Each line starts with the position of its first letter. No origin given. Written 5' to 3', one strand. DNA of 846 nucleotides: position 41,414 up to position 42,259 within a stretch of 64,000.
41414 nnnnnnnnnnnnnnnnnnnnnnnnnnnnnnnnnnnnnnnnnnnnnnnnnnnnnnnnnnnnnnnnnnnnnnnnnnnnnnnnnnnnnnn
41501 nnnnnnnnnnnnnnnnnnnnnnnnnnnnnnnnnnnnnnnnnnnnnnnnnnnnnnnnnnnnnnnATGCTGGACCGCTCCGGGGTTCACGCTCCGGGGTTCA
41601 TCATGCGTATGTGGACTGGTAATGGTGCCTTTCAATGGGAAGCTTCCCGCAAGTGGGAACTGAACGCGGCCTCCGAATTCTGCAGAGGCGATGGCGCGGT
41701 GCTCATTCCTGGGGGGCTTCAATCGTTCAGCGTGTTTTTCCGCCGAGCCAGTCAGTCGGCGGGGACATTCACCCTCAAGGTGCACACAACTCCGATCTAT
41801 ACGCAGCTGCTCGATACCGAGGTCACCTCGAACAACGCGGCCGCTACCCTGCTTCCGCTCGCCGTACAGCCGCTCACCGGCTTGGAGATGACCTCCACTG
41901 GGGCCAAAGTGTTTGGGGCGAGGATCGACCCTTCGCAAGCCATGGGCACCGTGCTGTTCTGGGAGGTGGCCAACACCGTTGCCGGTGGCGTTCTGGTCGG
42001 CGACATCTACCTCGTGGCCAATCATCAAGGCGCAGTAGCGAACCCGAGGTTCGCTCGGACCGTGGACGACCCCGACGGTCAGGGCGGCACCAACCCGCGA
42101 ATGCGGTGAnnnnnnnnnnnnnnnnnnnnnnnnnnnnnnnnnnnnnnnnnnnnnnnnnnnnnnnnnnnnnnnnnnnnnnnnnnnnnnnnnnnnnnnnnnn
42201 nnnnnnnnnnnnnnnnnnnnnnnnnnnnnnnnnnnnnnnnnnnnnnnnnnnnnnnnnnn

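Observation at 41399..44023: Island 2: beta-rich protein, 113-aa protein, metzincin and Cys-rich lipoprotein in a lower-GC segment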

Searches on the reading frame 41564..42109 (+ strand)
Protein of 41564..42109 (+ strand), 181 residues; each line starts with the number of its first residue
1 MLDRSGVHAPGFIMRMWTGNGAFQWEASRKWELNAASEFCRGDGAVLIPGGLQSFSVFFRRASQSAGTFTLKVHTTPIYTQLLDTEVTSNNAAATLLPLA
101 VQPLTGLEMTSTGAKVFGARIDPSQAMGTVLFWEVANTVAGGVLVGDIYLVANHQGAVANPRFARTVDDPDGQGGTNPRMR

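Call 7: search_protein_families(library=pfam, proteins=[window:41564-42109:+], max_evalue=1)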
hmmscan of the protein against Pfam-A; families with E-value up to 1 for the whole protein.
window:41564-42109:+ (181 aa): 0 families

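Call 8: search_protein_families(library=ncbifam, proteins=[window:41564-42109:+], max_evalue=1)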
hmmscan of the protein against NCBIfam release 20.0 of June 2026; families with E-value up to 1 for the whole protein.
window:41564-42109:+ (181 aa): 0 families

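Call 15: find_homologous_proteins(query=window:41564-42109:+, max_evalue=0.01)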
Query window:41564-42109:+ (181 aa): 9 proteins with E <= 0.01 among 136 candidates.
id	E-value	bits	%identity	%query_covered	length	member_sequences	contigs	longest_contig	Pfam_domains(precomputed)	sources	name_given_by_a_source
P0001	1.2e-116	405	100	100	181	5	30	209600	-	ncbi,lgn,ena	-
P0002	1.8e-79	284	73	93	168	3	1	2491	-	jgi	jgi:hypothetical protein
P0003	1.0e-61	226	66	86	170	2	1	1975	-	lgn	-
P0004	2.0e-61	225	63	93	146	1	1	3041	-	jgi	jgi:hypothetical protein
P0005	6.3e-61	224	62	88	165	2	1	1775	-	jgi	-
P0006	5.7e-59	217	61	88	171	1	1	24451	-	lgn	-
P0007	1.6e-56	209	59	90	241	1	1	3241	-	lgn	-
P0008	8.4e-55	204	57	88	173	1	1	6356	-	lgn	-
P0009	6.5e-52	194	62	85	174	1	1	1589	-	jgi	jgi:hypothetical protein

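Call 16: find_encoding_contigs(protein=P0006, flank=10000, max_places=4)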
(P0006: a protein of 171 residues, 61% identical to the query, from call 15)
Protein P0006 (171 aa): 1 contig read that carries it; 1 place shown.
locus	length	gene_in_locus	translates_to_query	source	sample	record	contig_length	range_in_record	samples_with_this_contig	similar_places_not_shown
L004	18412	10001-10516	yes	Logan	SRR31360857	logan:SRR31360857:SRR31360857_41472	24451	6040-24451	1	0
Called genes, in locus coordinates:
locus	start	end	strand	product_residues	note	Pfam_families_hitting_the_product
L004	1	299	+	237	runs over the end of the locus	-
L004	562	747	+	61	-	-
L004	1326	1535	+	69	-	-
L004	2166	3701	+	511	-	PF00772:DnaB, PF13481:AAA_25, PF03796:DnaB_C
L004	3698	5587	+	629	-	PF01381:HTH_3 (faint)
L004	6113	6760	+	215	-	-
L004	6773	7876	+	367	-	PF01381:HTH_3, PF13560:HTH_31, PF06114:Peptidase_M78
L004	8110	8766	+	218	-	PF01656:CbiA, PF02374:ArsA_ATPase (faint), PF10609:ParA, PF13614:AAA_31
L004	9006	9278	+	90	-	-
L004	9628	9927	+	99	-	-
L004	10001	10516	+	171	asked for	-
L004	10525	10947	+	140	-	-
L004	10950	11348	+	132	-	-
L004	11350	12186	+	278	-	PF13688:Reprolysin_5 (faint)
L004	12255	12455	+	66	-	-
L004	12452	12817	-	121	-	PF11848:DUF3368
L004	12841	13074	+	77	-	-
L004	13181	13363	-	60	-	-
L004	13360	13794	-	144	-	PF21984:DnaD_N (weak), PF13730:HTH_36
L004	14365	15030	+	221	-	-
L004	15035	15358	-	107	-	-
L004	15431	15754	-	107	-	-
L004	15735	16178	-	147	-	-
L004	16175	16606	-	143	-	PF07508:Recombinase (weak)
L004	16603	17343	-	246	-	PF00239:Resolvase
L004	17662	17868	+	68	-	-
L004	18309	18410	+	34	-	?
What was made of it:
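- L004 (DnaB, ParA, M78/HTH, resolvase), call 16.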

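Call 17: find_encoding_contigs(protein=P0008, flank=10000, max_places=4)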
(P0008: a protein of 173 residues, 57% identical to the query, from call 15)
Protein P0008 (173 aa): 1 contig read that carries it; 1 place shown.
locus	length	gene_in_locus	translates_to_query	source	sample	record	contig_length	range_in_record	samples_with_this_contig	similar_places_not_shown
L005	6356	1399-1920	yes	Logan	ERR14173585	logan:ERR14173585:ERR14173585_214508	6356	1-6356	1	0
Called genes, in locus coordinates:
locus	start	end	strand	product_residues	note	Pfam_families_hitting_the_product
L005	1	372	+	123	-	?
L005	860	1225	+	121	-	-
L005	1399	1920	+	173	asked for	-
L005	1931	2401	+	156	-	-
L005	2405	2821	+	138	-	-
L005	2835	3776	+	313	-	PF13688:Reprolysin_5 (weak)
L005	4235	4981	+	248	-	-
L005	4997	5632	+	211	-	-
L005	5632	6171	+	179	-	-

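Call 22: find_related_loci(query=A1, collection=genome_contigs, flank=10000)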
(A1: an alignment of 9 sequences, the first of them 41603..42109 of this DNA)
Query A1 (168 aa) in genome_contigs; peptide patterns used: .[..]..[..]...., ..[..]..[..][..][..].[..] (x = any residue, [..] = any of these).
141 stretches matched a pattern; 4 encode a relative of the query (tblastn E <= 1e-3); 4 distinct loci.
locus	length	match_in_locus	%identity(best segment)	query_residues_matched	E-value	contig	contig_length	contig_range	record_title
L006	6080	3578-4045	56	1-155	3e-50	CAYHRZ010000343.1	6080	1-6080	MAG TPA_asm: uncultured Klebsiella sp. isolate ERP119705_co14_221 genome assembly, contig: NODE_23199_length_6080_cov_5.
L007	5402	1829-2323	48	1-158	2e-45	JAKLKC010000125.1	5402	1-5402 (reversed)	MAG: Myxococcota bacterium isolate MAG.506 MAG.506-NODE_125_length_5402_cov_8.947418, whole genome shotgun sequence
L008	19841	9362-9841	48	1-155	8e-44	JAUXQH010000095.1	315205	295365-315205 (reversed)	MAG: Pseudomonadota bacterium isolate C12_concoct.bin.32 C12_k141_49107, whole genome shotgun sequence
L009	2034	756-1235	47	1-155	5e-42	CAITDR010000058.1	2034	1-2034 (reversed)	MAG: uncultured proteobacterium isolate ErkenSummer_bin-5044 genome assembly, contig: bin-5044:058/711, whole genome sho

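Call 23: find_related_loci(query=A1, collection=viral_contigs, flank=10000)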
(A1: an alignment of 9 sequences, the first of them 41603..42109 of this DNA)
Query A1 (168 aa) in viral_contigs; peptide patterns used: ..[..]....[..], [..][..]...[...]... (x = any residue, [..] = any of these).
42 stretches matched a pattern, but none encodes a relative of the query by tblastn (E <= 1e-3).

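Call 26: search_protein_families(library=padloc, proteins=[window:41603-42109:+, L004:10525-10947:+, L004:10950-11348:+, L004:11350-12186:+, L005:2835-3776:+], max_evalue=1)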
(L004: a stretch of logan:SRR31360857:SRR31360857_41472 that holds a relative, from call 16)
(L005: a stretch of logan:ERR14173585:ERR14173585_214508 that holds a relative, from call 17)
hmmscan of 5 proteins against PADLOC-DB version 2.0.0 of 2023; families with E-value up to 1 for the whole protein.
window:41603-42109:+ (168 aa): 0 families

L004:10525-10947:+ (140 aa): 0 families

L004:10950-11348:+ (132 aa): 0 families

L004:11350-12186:+ (278 aa): 0 families

L005:2835-3776:+ (313 aa): 0 families

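Call 27: search_protein_families(library=phrogs, proteins=[window:41603-42109:+, L004:10525-10947:+, L004:10950-11348:+, L004:11350-12186:+, L005:2835-3776:+], max_evalue=1)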
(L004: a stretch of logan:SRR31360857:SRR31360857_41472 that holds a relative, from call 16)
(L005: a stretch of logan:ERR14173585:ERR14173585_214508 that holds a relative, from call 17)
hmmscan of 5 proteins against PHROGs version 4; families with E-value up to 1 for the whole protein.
window:41603-42109:+ (168 aa): 2 families
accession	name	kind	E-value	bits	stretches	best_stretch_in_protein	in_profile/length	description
phrog_5335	-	unknown function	0.047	14.3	1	10-104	38-128/191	-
phrog_21905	-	unknown function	0.34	12.2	0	114-135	34-55/98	-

L004:10525-10947:+ (140 aa): 0 families

L004:10950-11348:+ (132 aa): 0 families

L004:11350-12186:+ (278 aa): 0 families

L005:2835-3776:+ (313 aa): 0 families

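Call 29: predict_structure(alignment_id=A1)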
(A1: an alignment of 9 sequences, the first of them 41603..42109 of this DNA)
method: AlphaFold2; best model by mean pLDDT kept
length: 168 residues; sequences in the alignment: 9
mean_pLDDT: 48.8   pTM: 0.41
mean pLDDT of the five models: 48.8, 48.3, 40.8, 38.8, 33.9
residues with pLDDT >= 90: 0; 70-90: 1; 50-70: 89; < 50: 78
segments of 3 or more residues with pLDDT < 50: 1-17, 19-32, 65-72, 82-85, 142-168
pLDDT, mean of each block of 10 residues (from residue 1): 24 43 41 50 63 66 47 51 49 54 55 55 62 63 40 33 30
secondary structure, 60 per line:
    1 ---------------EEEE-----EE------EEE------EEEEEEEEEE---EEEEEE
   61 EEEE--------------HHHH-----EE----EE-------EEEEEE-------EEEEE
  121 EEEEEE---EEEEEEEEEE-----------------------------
elements in order: E16-19 E33-35 E42-51 E55-64 H79-82 E103-108 E116-126 E130-139
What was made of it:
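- Tried and rejected: First AF2 run of A. With 9 sequences it gave pLDDT 48.8 and was unusable (call 29).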

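Call 37: search_solved_structures(query=A1, max_evalue=10)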
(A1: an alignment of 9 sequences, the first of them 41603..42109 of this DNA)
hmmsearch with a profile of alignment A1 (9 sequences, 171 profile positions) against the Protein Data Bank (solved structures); distinct sequences matched with E-value up to 10: 0.

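Call 39: find_homologous_proteins(query=A5, max_evalue=0.01)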
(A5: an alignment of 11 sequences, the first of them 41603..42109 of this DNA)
Query A5 (11 sequences) (168 aa, profile of the alignment): 33 proteins with E <= 0.01 among 8000 candidates.
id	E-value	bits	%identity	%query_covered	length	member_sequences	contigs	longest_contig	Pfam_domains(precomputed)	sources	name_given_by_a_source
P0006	1.3e-83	297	61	95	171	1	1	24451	-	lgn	-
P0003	1.6e-82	293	66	92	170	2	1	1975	-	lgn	-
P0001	2.6e-81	289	100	100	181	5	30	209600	-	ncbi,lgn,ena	-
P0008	3.2e-81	289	57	95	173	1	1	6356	-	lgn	-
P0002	5.8e-81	288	73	100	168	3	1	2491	-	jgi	jgi:hypothetical protein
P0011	1.9e-78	280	59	94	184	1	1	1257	-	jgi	jgi:hypothetical protein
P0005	5.9e-76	272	62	95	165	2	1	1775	-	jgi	-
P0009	1.7e-75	270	62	91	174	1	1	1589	-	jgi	jgi:hypothetical protein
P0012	3.4e-75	269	54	94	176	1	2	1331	-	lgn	-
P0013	1.2e-74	268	57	92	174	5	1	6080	-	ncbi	-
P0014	3.7e-74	266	59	92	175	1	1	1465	-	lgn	-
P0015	1.7e-73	264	55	100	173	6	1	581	-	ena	-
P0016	6.4e-73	262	52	95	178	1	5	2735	-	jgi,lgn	-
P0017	1.4e-72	261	53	95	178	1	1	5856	-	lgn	-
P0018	1.6e-71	257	48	94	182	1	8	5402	-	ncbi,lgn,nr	ncbi:hypothetical protein L6R50_27940 [Myxococcota bacterium]|nr:hypothetical protein [Myxococcota b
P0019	1.6e-70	254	54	92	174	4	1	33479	-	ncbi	-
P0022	4.2e-70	253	47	100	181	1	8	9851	-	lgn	-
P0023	1.1e-69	251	56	92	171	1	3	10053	-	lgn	-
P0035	1.8e-47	179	46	83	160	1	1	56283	-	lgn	-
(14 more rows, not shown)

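Call 40: find_encoding_contigs(protein=P0035, flank=10000, max_places=3)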
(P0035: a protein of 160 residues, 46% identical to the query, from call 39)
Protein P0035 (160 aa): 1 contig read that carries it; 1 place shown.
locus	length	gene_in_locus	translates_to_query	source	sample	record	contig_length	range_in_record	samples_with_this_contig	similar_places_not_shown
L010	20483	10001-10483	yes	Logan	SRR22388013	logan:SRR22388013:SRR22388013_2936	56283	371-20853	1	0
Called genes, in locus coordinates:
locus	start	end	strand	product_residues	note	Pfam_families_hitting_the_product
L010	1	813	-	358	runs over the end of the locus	PF14659:Phage_int_SAM_3, PF00589:Phage_integrase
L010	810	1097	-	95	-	PF12728:HTH_17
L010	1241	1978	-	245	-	-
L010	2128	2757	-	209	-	PF04002:RadC (weak)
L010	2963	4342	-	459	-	-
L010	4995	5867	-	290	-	PF13814:Replic_Relax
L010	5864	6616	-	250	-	-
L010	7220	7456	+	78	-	PF01381:HTH_3, PF13560:HTH_31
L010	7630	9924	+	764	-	PF13518:HTH_28 (faint), PF13551:HTH_29 (faint), PF13384:HTH_23 (faint), PF21804:Transposase_29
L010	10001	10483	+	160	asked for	-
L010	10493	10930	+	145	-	-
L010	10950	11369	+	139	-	-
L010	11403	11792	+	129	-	-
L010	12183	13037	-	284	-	PF05572:Peptidase_M43 (weak), PF13688:Reprolysin_5 (weak)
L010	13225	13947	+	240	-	-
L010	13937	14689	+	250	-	PF01930:Cas_Cas4 (faint), PF12705:PDDEXK_1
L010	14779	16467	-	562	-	-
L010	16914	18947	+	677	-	-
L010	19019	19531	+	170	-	-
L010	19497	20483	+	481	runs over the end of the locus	-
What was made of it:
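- L010 (integrase, excisionase, Replic_Relax, transposase), call 40.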

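Call 41: find_encoding_contigs(protein=P0019, flank=10000, max_places=3)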
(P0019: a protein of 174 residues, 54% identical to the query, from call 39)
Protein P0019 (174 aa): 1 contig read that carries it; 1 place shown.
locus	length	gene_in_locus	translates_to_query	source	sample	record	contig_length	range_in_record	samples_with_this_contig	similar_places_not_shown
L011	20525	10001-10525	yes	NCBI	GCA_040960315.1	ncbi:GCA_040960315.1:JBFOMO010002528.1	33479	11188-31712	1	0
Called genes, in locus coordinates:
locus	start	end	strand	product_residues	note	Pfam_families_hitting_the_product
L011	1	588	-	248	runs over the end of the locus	PF00106:adh_short, PF01370:Epimerase (weak), PF08659:KR, PF13561:adh_short_C2, PF23441:SDR (weak)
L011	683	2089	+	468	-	PF00884:Sulfatase, PF01663:Phosphodiest (weak), PF16347:SGSH_C (faint)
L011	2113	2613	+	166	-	PF00254:FKBP_C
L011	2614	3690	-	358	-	-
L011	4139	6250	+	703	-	PF00771:FHIPEP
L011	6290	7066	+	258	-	PF04542:Sigma70_r2, PF04539:Sigma70_r3 (weak), PF08281:Sigma70_r4_2, PF04545:Sigma70_r4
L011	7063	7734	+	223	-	PF22692:LlgE_F_G_D1, PF06429:Flg_bbr_C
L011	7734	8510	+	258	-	PF00460:Flg_bb_rod, PF22692:LlgE_F_G_D1, PF06429:Flg_bbr_C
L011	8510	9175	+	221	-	PF13144:ChapFlgA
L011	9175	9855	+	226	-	PF02107:FlgH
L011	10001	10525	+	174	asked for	-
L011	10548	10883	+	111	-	-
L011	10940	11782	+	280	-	PF13688:Reprolysin_5 (weak), PF13583:Reprolysin_4 (weak)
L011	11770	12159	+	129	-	-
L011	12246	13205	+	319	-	PF04389:Peptidase_M28, PF01546:Peptidase_M20 (weak)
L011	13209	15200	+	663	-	PF01274:MS_TIM-barrel, PF20659:MS_C (weak)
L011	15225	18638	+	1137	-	PF11617:Cu-binding_MopE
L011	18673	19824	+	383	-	PF00027:cNMP_binding, PF00563:EAL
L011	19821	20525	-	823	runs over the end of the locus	?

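Call 42: find_encoding_contigs(protein=P0023, flank=10000, max_places=3)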
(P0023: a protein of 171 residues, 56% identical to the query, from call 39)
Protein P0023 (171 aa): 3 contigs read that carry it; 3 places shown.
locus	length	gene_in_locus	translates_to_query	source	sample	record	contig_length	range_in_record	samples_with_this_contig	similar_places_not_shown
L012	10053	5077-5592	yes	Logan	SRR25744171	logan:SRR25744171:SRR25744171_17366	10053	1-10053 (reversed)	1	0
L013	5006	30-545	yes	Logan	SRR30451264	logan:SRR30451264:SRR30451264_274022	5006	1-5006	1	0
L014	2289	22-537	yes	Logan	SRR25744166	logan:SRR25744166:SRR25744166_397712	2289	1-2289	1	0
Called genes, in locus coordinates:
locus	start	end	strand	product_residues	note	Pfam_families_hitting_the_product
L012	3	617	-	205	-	?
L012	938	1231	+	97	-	-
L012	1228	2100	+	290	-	PF03755:YicC-like_N, PF08340:YicC-like_C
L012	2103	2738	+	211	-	PF00625:Guanylate_kin, PF13671:AAA_33 (weak)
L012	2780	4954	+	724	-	PF13328:HD_4, PF01966:HD, PF04607:RelA_SpoT, PF02824:TGS, PF19296:RelA_AH (faint), PF28438:RelA_RIS, PF01842:ACT (weak), PF13291:ACT_4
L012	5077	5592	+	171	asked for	-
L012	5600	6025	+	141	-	-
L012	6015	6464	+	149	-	-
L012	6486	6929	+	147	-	-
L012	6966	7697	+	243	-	-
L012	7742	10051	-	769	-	?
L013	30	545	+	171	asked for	-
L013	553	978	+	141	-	-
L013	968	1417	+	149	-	-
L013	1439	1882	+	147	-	-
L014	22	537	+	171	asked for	-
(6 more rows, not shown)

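Call 43: find_encoding_contigs(protein=P0022, flank=10000, max_places=3)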
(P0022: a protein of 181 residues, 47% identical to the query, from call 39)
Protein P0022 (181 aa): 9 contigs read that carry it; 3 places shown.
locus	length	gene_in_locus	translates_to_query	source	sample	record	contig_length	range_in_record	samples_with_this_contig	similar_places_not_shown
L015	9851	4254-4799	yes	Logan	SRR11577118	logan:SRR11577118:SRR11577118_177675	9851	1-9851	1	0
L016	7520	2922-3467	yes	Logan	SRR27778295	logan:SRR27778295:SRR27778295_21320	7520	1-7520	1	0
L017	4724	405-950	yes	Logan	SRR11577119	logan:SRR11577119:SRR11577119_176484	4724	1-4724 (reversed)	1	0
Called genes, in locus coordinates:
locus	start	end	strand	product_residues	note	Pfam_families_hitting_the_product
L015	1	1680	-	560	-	?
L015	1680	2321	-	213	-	-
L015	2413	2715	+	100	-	-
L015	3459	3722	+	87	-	PF13560:HTH_31 (faint)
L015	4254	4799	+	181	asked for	-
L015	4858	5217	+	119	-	-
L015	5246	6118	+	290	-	PF13688:Reprolysin_5 (weak), PF13582:Reprolysin_3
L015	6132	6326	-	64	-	-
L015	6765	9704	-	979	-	PF00476:DNA_pol_A (weak)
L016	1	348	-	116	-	?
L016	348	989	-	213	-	-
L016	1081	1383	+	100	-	-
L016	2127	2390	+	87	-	PF13560:HTH_31 (weak)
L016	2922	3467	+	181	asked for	-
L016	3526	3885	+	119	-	-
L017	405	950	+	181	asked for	-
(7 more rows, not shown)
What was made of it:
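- L015 (DNA_pol_A), call 43.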

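Call 49: predict_structure(alignment_id=A6)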
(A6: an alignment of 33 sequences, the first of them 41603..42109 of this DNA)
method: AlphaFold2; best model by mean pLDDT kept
length: 168 residues; sequences in the alignment: 33
mean_pLDDT: 75.8   pTM: 0.70
mean pLDDT of the five models: 75.8, 75.4, 74.2, 74.0, 73.9
residues with pLDDT >= 90: 56; 70-90: 58; 50-70: 21; < 50: 33
segments of 3 or more residues with pLDDT < 50: 1-7, 147-168
pLDDT, mean of each block of 10 residues (from residue 1): 47 78 83 55 91 92 78 87 92 92 93 81 89 87 52 45 40
secondary structure, 60 per line:
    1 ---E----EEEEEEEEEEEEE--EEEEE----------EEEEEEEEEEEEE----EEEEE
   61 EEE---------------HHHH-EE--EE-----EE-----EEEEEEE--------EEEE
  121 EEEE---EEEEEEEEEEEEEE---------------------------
elements in order: E9-21 E24-28 E39-51 E56-63 H79-82 E102-108 E117-124 E128-141
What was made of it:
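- On Jelly-roll beta-sandwich fold (protein A): AF2 with 33 sequences: pLDDT 75.8, pTM 0.70, strands only (call 49).
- Tried and rejected: It was repeated with 33 sequences (call 49).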
